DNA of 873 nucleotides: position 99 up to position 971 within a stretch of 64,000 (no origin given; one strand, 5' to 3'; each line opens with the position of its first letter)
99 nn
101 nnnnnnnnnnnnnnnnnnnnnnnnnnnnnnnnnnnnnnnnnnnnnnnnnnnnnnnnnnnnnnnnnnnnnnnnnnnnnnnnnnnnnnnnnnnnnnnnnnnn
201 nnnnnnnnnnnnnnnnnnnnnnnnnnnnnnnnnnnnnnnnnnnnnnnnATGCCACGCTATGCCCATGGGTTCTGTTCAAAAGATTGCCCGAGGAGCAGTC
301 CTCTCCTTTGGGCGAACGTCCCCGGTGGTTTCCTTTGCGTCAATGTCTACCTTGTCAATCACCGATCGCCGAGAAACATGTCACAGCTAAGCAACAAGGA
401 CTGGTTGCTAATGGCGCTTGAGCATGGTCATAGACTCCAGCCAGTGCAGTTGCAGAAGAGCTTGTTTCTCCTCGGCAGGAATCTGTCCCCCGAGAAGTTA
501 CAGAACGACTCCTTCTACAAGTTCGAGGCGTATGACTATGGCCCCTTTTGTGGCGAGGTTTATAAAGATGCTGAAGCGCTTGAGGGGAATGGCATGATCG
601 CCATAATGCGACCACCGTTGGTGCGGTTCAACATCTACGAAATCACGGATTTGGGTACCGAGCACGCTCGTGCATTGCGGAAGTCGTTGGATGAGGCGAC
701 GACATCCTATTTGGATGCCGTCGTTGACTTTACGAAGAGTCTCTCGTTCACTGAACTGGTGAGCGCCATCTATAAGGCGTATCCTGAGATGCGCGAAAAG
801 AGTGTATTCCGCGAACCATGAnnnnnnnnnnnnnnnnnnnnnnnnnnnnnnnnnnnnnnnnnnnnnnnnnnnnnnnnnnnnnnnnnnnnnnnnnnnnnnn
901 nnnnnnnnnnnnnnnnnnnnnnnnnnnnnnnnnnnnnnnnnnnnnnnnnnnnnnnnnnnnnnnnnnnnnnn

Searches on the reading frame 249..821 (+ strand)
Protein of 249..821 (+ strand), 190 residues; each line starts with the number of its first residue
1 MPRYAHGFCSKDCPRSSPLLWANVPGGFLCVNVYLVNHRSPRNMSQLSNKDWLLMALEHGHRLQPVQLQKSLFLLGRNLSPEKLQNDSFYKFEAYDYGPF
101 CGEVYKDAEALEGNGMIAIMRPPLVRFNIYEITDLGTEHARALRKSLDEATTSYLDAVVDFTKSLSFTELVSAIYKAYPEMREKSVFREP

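Call 63: search_protein_families(library=pfam, alignment_id=A5, max_evalue=0.001)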
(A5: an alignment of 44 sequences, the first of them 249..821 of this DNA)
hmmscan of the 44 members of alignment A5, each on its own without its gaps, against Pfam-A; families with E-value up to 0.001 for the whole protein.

A. member 1, window:249-821:+ (190 aa): 0 families

B. families by the number of members that match (of 44 scanned): 89 families (the first 25 are shown)
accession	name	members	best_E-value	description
PF18962.6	Por_Secre_tail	5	1.1e-13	Secretion system C-terminal sorting domain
PF12838.12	Fer4_7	3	1.4e-11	4Fe-4S dicluster domain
PF13237.11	Fer4_10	3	1.9e-06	4Fe-4S dicluster domain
PF00384.28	Molybdopterin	2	3.1e-75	Molybdopterin oxidoreductase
PF14522.11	Cytochrome_C7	2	2.6e-11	Cytochrome c7 and related cytochrome c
PF15902.12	Sortilin-Vps10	2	3.3e-11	Sortilin, neurotensin receptor 3,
PF13442.11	Cytochrome_CBB3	2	1.3e-10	Cytochrome C oxidase, cbb3-type, subunit III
PF00034.26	Cytochrom_C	2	2.1e-09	Cytochrome c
PF19755.4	DUF6242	2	6.6e-08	Domain of unknown function (DUF6242)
PF13183.11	Fer4_8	2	8.9e-08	4Fe-4S dicluster domain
PF13187.11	Fer4_9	2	5.5e-07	4Fe-4S dicluster domain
PF22113.1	Mtrc-MtrF_II-IV_dom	2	7.3e-07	Outer membrane cytochrome MtrC/MtrF-like, domains II/IV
PF00037.32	Fer4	2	2.2e-06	4Fe-4S binding domain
PF14697.11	Fer4_21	2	2.3e-05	4Fe-4S dicluster domain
PF12797.12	Fer4_2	2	0.00013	4Fe-4S binding domain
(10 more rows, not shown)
